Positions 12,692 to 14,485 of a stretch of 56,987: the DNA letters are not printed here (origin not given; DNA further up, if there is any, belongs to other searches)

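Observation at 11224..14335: Tandem ammonia-lyase-like pair with non-canonical MIO triads: SSG in one, AAG plus lost Tyr-loop in the other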

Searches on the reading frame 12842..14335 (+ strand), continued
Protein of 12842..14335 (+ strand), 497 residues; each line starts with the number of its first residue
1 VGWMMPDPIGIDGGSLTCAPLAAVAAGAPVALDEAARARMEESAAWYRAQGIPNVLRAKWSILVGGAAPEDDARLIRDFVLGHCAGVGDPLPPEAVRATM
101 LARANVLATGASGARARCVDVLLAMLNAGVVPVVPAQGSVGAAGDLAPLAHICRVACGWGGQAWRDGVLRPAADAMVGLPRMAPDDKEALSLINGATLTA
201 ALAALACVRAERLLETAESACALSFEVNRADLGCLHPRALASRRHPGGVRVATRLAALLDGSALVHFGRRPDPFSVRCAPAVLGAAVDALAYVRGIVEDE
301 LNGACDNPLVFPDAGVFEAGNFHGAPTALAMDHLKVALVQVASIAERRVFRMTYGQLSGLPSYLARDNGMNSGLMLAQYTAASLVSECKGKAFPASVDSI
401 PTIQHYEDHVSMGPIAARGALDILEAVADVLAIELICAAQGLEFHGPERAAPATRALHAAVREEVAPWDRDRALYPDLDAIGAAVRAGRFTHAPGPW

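Call 13: find_encoding_contigs(protein=P0073, flank=8000, max_places=2)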
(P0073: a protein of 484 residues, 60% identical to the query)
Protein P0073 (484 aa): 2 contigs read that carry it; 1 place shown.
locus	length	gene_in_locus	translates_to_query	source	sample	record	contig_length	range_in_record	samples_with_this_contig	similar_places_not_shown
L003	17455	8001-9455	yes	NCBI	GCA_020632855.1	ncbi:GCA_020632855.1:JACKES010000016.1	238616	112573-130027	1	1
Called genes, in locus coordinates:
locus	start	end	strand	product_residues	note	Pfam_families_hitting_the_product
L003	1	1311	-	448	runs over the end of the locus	PF14237:GYF_2 (faint), PF13421:Band_7_1, PF01145:Band_7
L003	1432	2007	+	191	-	-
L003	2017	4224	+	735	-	PF13517:FG-GAP_3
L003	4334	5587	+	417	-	-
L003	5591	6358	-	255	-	PF13489:Methyltransf_23, PF13847:Methyltransf_31 (weak), PF08241:Methyltransf_11, PF08242:Methyltransf_12, PF13649:Methyltransf_25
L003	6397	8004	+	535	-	PF00221:Lyase_aromatic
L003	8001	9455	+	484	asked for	PF00221:Lyase_aromatic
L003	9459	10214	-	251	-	-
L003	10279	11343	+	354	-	PF04536:TPM_phosphatase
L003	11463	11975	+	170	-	-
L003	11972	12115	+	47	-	-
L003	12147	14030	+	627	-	PF01558:POR, PF01855:POR_N, PF17147:PFOR_II (weak)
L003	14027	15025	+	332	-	PF02775:TPP_enzyme_C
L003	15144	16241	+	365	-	-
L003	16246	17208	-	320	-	PF02826:2-Hacid_dh_C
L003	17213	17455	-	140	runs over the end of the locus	PF12705:PDDEXK_1 (weak)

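Call 21: list_cluster_members(proteins=[P0001, P0121, P0016, P0100])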
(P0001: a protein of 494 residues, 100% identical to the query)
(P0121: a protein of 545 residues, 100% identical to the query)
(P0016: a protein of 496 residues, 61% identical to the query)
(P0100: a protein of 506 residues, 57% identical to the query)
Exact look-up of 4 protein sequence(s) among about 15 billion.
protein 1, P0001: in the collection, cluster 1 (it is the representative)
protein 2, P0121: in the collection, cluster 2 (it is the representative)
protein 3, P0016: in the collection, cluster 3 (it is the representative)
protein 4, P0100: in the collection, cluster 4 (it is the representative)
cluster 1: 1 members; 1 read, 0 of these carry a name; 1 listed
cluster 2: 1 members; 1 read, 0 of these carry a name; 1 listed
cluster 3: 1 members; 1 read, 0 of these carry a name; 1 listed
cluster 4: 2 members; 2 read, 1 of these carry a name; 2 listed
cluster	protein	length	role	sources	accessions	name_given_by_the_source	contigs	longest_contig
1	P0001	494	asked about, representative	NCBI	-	-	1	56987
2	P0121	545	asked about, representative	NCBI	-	-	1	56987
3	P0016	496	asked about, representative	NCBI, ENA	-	-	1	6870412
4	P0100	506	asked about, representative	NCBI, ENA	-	-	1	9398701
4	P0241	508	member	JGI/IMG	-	histidine ammonia-lyase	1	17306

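Call 23: find_related_loci(query=A1, collection=genome_contigs, flank=10000)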
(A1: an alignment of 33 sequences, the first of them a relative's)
Query A1 (494 aa) in genome_contigs; peptide patterns used: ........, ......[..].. (x = any residue, [..] = any of these).
599 stretches matched a pattern (row limit reached: there are more); 591 encode a relative of the query (tblastn E <= 1e-3); the best 80 are kept; 80 distinct loci.
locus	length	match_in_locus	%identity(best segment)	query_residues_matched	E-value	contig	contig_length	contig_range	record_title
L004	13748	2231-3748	70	4-494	0e+0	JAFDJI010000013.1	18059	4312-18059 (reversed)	MAG: Deltaproteobacteria bacterium isolate Meg22_24_Bin_159 Meg22_24_Bin_159_scaffold_2297, whole genome shotgun sequenc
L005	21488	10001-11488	59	6-487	6e-175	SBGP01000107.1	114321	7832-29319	MAG: Deltaproteobacteria bacterium isolate M1803 scaffold_24_1, whole genome shotgun sequence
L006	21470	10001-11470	59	1-487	3e-166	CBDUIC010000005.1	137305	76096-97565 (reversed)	MAG TPA_asm: uncultured bacterium isolate SRR22808118_concoct_56 genome assembly, contig: ERZ25043431.24, whole genome s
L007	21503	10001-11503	60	1-487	1e-161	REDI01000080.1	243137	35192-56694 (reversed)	MAG: Deltaproteobacteria bacterium isolate GEM2.Bin11 NODE_7_length_243137_cov_20.1712, whole genome shotgun sequence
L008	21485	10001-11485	58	8-487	1e-159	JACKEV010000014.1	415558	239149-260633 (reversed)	MAG: Alphaproteobacteria bacterium isolate HK-STAS-MYXO-43 HK-STAS-MYXO-43_14, whole genome shotgun sequence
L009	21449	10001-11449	58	6-494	4e-159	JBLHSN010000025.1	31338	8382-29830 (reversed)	MAG: Myxococcota bacterium isolate 3300049783_116 Ga0491198_0001338, whole genome shotgun sequence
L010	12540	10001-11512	58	2-489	1e-154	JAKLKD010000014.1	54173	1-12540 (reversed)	MAG: Myxococcota bacterium isolate MAG.235 MAG.235-scaffold_587, whole genome shotgun sequence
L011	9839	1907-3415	55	8-494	7e-152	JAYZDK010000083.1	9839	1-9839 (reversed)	MAG: Myxococcota bacterium isolate XB_MAG1251 DB_MAG1251_0083, whole genome shotgun sequence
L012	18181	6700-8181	56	8-485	4e-151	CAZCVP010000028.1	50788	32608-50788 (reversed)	MAG TPA_asm: uncultured Enterobacterales bacterium isolate SRP077602_co7_381 genome assembly, contig: NODE_2943_length_5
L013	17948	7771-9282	57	2-494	5e-172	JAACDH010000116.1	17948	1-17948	MAG: Rhodobacterales bacterium isolate HS5BWF_bin.2 HS5bwf_k87_387319_1_17948, whole genome shotgun sequence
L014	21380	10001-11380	62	29-487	2e-149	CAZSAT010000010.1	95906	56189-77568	MAG TPA_asm: uncultured Enterobacterales bacterium isolate binchicken_co46_602 genome assembly, contig: NODE_326_length_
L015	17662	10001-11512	52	8-494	9e-148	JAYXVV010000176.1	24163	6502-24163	MAG: Myxococcota bacterium isolate XS_MAG130 XS_MAG130_0176, whole genome shotgun sequence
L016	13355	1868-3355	55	8-487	1e-147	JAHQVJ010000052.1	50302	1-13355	MAG: Myxococcales bacterium isolate MAG.005 Posi_005-P15935, whole genome shotgun sequence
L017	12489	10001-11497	54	8-492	2e-147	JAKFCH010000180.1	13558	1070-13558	MAG: Deltaproteobacteria bacterium isolate LC016 contig-124_6211, whole genome shotgun sequence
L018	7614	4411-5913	51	4-494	1e-144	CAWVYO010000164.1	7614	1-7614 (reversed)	MAG TPA_asm: uncultured bacterium isolate ERR3589587_metabat2_25 genome assembly, contig: ERZ7462733.8571, whole genome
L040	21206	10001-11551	50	2-494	1e-131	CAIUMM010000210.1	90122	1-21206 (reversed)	MAG: uncultured proteobacterium isolate Ki3-D2_bin-0965 genome assembly, contig: bin-0965:210/236, whole genome shotgun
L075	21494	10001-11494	40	8-482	3e-106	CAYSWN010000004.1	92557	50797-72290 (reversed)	MAG TPA_asm: uncultured Ignavibacterium sp. isolate binchicken_co269_41 genome assembly, contig: NODE_236_length_92557_c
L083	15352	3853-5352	41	6-485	2e-103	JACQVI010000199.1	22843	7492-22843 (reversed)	MAG: Ignavibacteriae bacterium isolate NC_groundwater_1459_Ag_S-0.65um_45_22 S_p65_S5_coassembly_k141_4224216, whole gen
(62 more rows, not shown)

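Call 40: search_protein_families(library=ncbifam, proteins=[L075:6532-8622:+, L075:8725-9987:+, L075:9980-11545:+, L075:11859-12941:+, L083:2607-3722:-, L083:3658-5397:+, L083:5451-6560:+, L083:7875-9614:+, L083:10333-11586:+], max_evalue=1e-10)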
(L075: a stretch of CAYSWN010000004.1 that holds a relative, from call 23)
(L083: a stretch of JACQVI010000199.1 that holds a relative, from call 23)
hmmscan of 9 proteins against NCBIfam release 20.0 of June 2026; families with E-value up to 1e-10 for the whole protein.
L075:6532-8622:+ (696 aa): 1 family
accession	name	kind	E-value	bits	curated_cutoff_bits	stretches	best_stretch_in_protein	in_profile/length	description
TIGR02226.1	two_anch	domain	2.3e-22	79.1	23.05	1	1-80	1-80/82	N-terminal double-transmembrane domain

L075:8725-9987:+ (420 aa): 10 families
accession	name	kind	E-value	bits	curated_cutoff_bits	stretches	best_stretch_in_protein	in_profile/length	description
TIGR03156.1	GTP_HflX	equivalog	1.8e-135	451.4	216.75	1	11-361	1-350/351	GTPase HflX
NF008280.0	PRK11058.1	equivalog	2.2e-102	343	441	1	10-400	9-399/426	ribosome rescue GTPase HflX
TIGR03594.1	GTPase_EngA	equivalog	2.5e-16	59.7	306.7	1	197-365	173-349/432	ribosome biogenesis GTPase Der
NF003661.0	PRK05291.1-3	equivalog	5.1e-16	59.1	380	1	170-399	188-407/448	tRNA uridine-5-carboxymethylaminomethyl(34) synthesis GTPase MnmE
TIGR03918.1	GTP_HydF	equivalog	2.9e-15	56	325.55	1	197-379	5-184/392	[FeFe] hydrogenase H-cluster maturation GTPase HydF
TIGR00450.1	mnmE_trmE_thdF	equivalog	9.3e-15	54.6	252.6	1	166-379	177-384/446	tRNA uridine-5-carboxymethylaminomethyl(34) synthesis GTPase MnmE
NF000908.1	PRK00089.1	equivalog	3.8e-14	52.7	237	1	199-364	3-169/291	GTPase Era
TIGR00231.1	small_GTP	domain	3.9e-12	46.3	42.5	1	200-357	4-161/164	GTP-binding protein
NF008956.1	PRK12299.1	equivalog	5.3e-12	45.4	300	1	202-363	161-326/327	GTPase ObgE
TIGR02729.1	Obg_CgtA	equivalog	6.3e-11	41.9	280.25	1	201-361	159-327/329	Obg family GTPase CgtA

L075:9980-11545:+ (521 aa): 8 families
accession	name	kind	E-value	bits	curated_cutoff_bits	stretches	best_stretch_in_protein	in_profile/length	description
NF006871.0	PRK09367.1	subfamily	5.2e-204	678.6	524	1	5-514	3-501/505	histidine ammonia-lyase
TIGR01225.1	hutH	equivalog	1.6e-197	657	539.15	1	7-518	2-502/506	histidine ammonia-lyase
TIGR03832.1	Tyr_2_3_mutase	equivalog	1.6e-120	403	501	1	8-504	1-506/507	tyrosine 2,3-aminomutase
TIGR04475.1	Phe_D_beta_mut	equivalog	1.7e-118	396.5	800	1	7-505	3-509/510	phenylalanine aminomutase (D-beta-phenylalanine forming)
NF053541.1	FlxA_rubin_TAL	equivalog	6.7e-107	358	700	1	14-505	2-496/498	flexirubin biosynthesis tyrosine ammonia-lyase FlxA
TIGR01226.1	phe_am_lyase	equivalog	8.5e-80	268.9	519.15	1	3-463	30-499/680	phenylalanine ammonia-lyase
NF041222.1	BagA_FevW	exception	1.9e-78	264.4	1000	1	8-510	3-519/529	bagremycin/ferroverdin biosynthesis tyrosine ammonia-lyase BagA/FevW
TIGR04473.1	taxol_Phe_23mut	exception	2.1e-57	194.9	1250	1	34-463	58-495/687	phenylalanine aminomutase (L-beta-phenylalanine forming)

L075:11859-12941:+ (360 aa): 14 families
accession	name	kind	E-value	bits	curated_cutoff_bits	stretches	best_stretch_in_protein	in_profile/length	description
NF007144.0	PRK09585.2-3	equivalog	1.6e-139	465.1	436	1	10-355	6-357/358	anhydro-N-acetylmuramic acid kinase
NF007148.0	PRK09585.3-2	equivalog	1.1e-71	241.6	387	1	9-354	8-383/386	anhydro-N-acetylmuramic acid kinase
NF007139.0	PRK09585.1-3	equivalog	7.9e-66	222.7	367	1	12-355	6-369/370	anhydro-N-acetylmuramic acid kinase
NF007146.0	PRK09585.2-6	equivalog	2.1e-58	198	440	1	11-353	2-365/391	anhydro-N-acetylmuramic acid kinase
NF007141.0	PRK09585.1-5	equivalog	4.4e-53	180.5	352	1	10-355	4-366/370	anhydro-N-acetylmuramic acid kinase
NF007142.0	PRK09585.2-1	equivalog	1e-51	176.1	435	1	10-352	4-378/384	anhydro-N-acetylmuramic acid kinase AnmK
NF007143.0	PRK09585.2-2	equivalog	3.6e-50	170.9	533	1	11-355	2-380/382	anhydro-N-acetylmuramic acid kinase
NF007138.0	PRK09585.1-1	equivalog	5.3e-50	170.6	588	1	12-356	6-367/370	anhydro-N-acetylmuramic acid kinase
NF007150.0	PRK09585.3-5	equivalog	1.1e-45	156.3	585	1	10-353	3-382/393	anhydro-N-acetylmuramic acid kinase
NF007151.0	PRK09585.3-6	equivalog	1.5e-45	155.7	599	1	11-349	14-390/396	anhydro-N-acetylmuramic acid kinase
NF007149.0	PRK09585.3-4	equivalog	2.2e-43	148.6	616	1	11-326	18-369/399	anhydro-N-acetylmuramic acid kinase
NF007145.0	PRK09585.2-5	equivalog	4.8e-39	134.7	514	1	11-351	2-373/379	anhydro-N-acetylmuramic acid kinase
NF007140.0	PRK09585.1-4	equivalog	1.7e-34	119.6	605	1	12-354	16-380/382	anhydro-N-acetylmuramic acid kinase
NF007147.0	PRK09585.3-1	equivalog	1.9e-26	92.9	822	1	12-349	3-357/393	anhydro-N-acetylmuramic acid kinase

L083:2607-3722:- (371 aa): 137 families (the best 25 are shown)
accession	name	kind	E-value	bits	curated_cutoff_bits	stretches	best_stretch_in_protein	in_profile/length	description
TIGR02956.1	TMAO_torS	equivalog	6.5e-59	199.9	676.5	2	168-369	492-683/967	TMAO reductase system sensor histidine kinase/response regulator TorS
NF008318.0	PRK11107.1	equivalog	2.3e-51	174.9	890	2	137-369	293-519/920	two-component sensor histidine kinase BarA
NF041947.1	LuxQ_Vibrio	equivalog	4.7e-46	157.1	1200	1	135-369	470-697/843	quorum-sensing autoinducer 2 sensor kinase/phosphatase LuxQ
NF046044.1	PnpS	equivalog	7.8e-46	156.8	400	1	131-367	164-390/390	two-component system histidine kinase PnpS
NF006800.0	PRK09303.1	equivalog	8.1e-45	153.4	342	1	137-368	151-377/383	histidine kinase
NF011874.0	PRK15347.1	equivalog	1e-44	152.9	852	2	147-369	408-615/921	two component system sensor kinase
NF008302.0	PRK11091.1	equivalog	2.4e-44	151.7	838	1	140-368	286-505/779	aerobic respiration two-component sensor histidine kinase ArcB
NF033092.0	HK_WalK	equivalog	1.7e-43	149.1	725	1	130-368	365-594/594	cell wall metabolism sensor histidine kinase WalK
NF045901.1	HisKinLetSLeg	equivalog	1.2e-42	146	1650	2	139-366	295-516/906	two-component system sensor histidine kinase LetS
NF008099.0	PRK10841.1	equivalog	1.1e-41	142.6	920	2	147-368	480-690/949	two-component system sensor histidine kinase RcsC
NF047465.1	hybrid_HK_LvrA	exception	1.9e-41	142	1200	2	135-369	200-423/819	hybrid histidine kinase/response regulator LvrA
TIGR02966.1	phoR_proteo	equivalog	3.3e-41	141.4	334.2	1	131-365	108-332/333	phosphate regulon sensor histidine kinase PhoR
NF047874.1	MASE3_PAS_HK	subfamily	3.6e-41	141.7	560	1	131-369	392-626/655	MASE3 domain-containing sensor histidine kinase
NF038297.2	hybrid_HK_HrmK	equivalog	8.6e-41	140.3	725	1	147-369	245-458/607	hybrid histidine kinase/response regulator HrmK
NF041880.1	EPS_EpsF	equivalog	1.6e-39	135.7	900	1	147-367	284-492/492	response regulator EpsF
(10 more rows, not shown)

L083:3658-5397:+ (579 aa): 8 families
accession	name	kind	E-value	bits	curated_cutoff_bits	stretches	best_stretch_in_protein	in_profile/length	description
NF006871.0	PRK09367.1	subfamily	1.4e-207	690.4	524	1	64-573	2-503/505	histidine ammonia-lyase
TIGR01225.1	hutH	equivalog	4.9e-207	688.4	539.15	1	67-575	2-502/506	histidine ammonia-lyase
TIGR03832.1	Tyr_2_3_mutase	equivalog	4.4e-127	424.7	501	1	68-557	1-502/507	tyrosine 2,3-aminomutase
TIGR04475.1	Phe_D_beta_mut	equivalog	5.5e-121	404.7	800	1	70-555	7-502/510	phenylalanine aminomutase (D-beta-phenylalanine forming)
NF053541.1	FlxA_rubin_TAL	equivalog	1.4e-108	363.5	700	1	77-562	5-496/498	flexirubin biosynthesis tyrosine ammonia-lyase FlxA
TIGR01226.1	phe_am_lyase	equivalog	2.1e-84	284.2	519.15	1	59-526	26-512/680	phenylalanine ammonia-lyase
NF041222.1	BagA_FevW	exception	3.1e-84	283.5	1000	1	67-572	2-524/529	bagremycin/ferroverdin biosynthesis tyrosine ammonia-lyase BagA/FevW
TIGR04473.1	taxol_Phe_23mut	exception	4.8e-58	197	1250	1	96-517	60-499/687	phenylalanine aminomutase (L-beta-phenylalanine forming)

L083:5451-6560:+ (369 aa): 8 families
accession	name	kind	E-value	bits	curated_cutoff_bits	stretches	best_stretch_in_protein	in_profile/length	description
NF006847.0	PRK09358.1-2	equivalog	3.4e-145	483.5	412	1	3-359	5-361/364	adenosine deaminase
TIGR01430.1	aden_deam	equivalog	2.2e-82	276.7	216.55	1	11-347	1-320/323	adenosine deaminase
NF006846.0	PRK09358.1-1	equivalog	3.5e-66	223.5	459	1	9-347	4-327/333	adenosine deaminase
NF006848.0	PRK09358.1-3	equivalog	7.4e-50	170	426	1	9-347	2-320/325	adenosine deaminase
NF006850.0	PRK09358.1-6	equivalog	6.3e-46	156.7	419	1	5-350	2-327/334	adenosine deaminase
NF006854.0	PRK09358.3-1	equivalog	4.7e-44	150.9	530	1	4-344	7-328/344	adenosine deaminase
NF006849.0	PRK09358.1-5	equivalog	1.5e-33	116.3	494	1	6-350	7-337/350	adenosine deaminase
NF006856.0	PRK09358.3-3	equivalog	9.6e-11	41.4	510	0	246-325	224-303/316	adenosine deaminase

L083:7875-9614:+ (579 aa): 20 families
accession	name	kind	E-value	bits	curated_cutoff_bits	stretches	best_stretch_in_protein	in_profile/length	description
TIGR02917.1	PEP_TPR_lipo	equivalog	1.3e-57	195.4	312.2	3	84-299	462-678/899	XrtA/PEP-CTERM system TPR-repeat protein PrsT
NF040959.1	MamA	equivalog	2.3e-46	157.8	200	2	314-459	56-201/204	magnetosome protein MamA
TIGR02521.1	type_IV_pilW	equivalog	1.4e-40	139.3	154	1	398-496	32-129/234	type IV pilus biogenesis/stability protein PilW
TIGR02552.1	LcrH_SycD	equivalog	6.2e-28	97.2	104.8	0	363-428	52-117/136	SycD/LcrH family type III secretion system chaperone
NF033920.0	C39_PA2778_fam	equivalog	1.7e-22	80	150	0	314-392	175-253/255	PA2778 family cysteine peptidase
NF033762.1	social_mot_Tgl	equivalog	8.7e-22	77.7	225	0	401-575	73-246/252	social motility TPR repeat lipoprotein Tgl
TIGR03939.1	PGA_TPR_OMP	equivalog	5.4e-20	71.2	366.65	0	193-281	400-488/800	poly-beta-1,6 N-acetyl-D-glucosamine export porin PgaA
NF052415.1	T3SS_chap_SctY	equivalog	3.2e-19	69.4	70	0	226-287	10-71/106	type III secretion apparatus assembly chaperone SctY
TIGR00990.1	3a0801s09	subfamily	4.6e-18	65.2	757.25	0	165-283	376-494/615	mitochondrial import receptor subunit TOM70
NF052400.1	M48_BAM_BepA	equivalog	5.3e-16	58.5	570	0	274-444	289-456/483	beta-barrel assembly-enhancing protease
NF033758.1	gliding_GltE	equivalog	1.9e-15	56.8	225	0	101-297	100-297/411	adventurous gliding motility TPR repeat lipoprotein GltE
TIGR00540.1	TPR_hemY_coli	hypoth_equivalog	5e-14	51.9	142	0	446-560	276-385/385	heme biosynthesis-associated TPR protein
NF047558.1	TPR_END_plus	domain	2.2e-13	49.9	32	0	543-567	8-32/56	TPR end-of-group domain-containing protein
NF007302.0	PRK09782.1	equivalog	6.3e-13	47.6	1223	0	323-445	573-694/990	phage receptor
NF047507.1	TPR_BatC_Lepto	exception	1.8e-12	47.2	175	0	350-433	45-132/214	TPR repeat-containing protein BatC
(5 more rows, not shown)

L083:10333-11586:+ (417 aa): 13 families
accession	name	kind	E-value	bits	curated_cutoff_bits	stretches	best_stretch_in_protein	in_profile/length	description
NF008644.1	PRK11637.1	equivalog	1.4e-22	80.3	270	1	284-409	261-383/385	murein hydrolase activator EnvC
NF041208.1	celldiv_DipM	equivalog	2.7e-21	76.3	740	1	285-409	296-417/419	cell division endopeptidase DipM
NF008652.0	PRK11649.1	equivalog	3.3e-21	75.5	341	1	279-405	276-406/439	murein DD-endopeptidase MepM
NF053825.1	PdgNdpepShyA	equivalog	4.5e-21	75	700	1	282-398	262-382/425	peptidoglycan DD-endopeptidase ShyA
NF050804.1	CellDivDipMCaul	equivalog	7.7e-20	71.2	900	1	272-396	493-613/634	cell division endopeptidase DipM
NF053824.1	PdgNdpepShyC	equivalog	4.6e-17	62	700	1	281-396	262-380/429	peptidoglycan DD-endopeptidase ShyC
NF053738.1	S2SprSpoIIQBc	equivalog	1.3e-15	57.7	250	1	312-410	120-224/232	stage II sporulation protein SpoIIQ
NF047755.1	LIC_10271_M23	exception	5.2e-15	55.8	180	1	278-406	86-206/207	LIC_10271 family cell wall hydrolase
NF040883.1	amid_act_ActS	equivalog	9.8e-15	54.5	375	1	267-414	97-238/242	amidase activator ActS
NF052530.1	Heli_ShapePgp3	exception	1.5e-13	50.5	300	1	211-405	77-260/270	peptidoglycan metallopeptidase Pgp3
NF008123.1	PRK10871.1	equivalog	6e-13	48.9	311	1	263-397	222-350/365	murein hydrolase activator NlpD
NF052529.1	PG_M23_Pgp6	exception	9.4e-13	47.6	600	1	232-410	254-433/452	peptidoglycan metallopeptidase Pgp6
NF052336.1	PdgHdaseHSB100310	equivalog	2.9e-11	43.3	500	1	281-403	29-148/316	peptidoglycan hydrolase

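Call 62: predict_structure(alignment_id=A3)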
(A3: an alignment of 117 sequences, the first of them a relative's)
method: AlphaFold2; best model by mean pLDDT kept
length: 494 residues; sequences in the alignment: 117
mean_pLDDT: 94.3   pTM: 0.94
mean pLDDT of the five models: 94.3, 93.5, 93.5, 93.4, 92.9
residues with pLDDT >= 90: 418; 70-90: 57; 50-70: 19; < 50: 0
segments of 3 or more residues with pLDDT < 50: none
pLDDT, mean of each block of 10 residues (from residue 1): 94 98 98 98 93 90 93 95 92 98 98 99 98 73 90 98 98 98 96 96 99 99 97 97 98 98 92 96 99 98 96 92 96 99 96 86 73 93 97 75 75 96 99 98 98 98 91 97 97 93
secondary structure, 60 per line:
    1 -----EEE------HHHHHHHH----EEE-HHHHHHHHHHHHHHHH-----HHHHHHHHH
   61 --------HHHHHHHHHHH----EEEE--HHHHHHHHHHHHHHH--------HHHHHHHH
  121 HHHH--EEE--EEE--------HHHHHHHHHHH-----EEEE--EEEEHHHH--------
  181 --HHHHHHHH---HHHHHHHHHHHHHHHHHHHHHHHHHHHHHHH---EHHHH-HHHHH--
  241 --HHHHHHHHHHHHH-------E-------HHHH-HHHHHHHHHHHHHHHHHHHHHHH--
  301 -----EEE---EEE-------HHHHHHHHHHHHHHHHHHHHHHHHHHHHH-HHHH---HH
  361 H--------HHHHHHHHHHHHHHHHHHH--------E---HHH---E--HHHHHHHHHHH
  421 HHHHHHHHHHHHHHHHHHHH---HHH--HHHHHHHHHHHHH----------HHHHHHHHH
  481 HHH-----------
elements in order: E6-8 H15-22 E27-29 H31-46 H52-60 H69-79 E84-87 H90-104 H113-124 E127-129 E132-134 H143-153 E159-162 E165-168 H169-172 H183-190 H194-224 H229-232 H234-238 H243-255 H271-274 H276-298 E306-308 E312-314 H322-350 H352-355 H370-388 H410-440 H449-461 H472-483
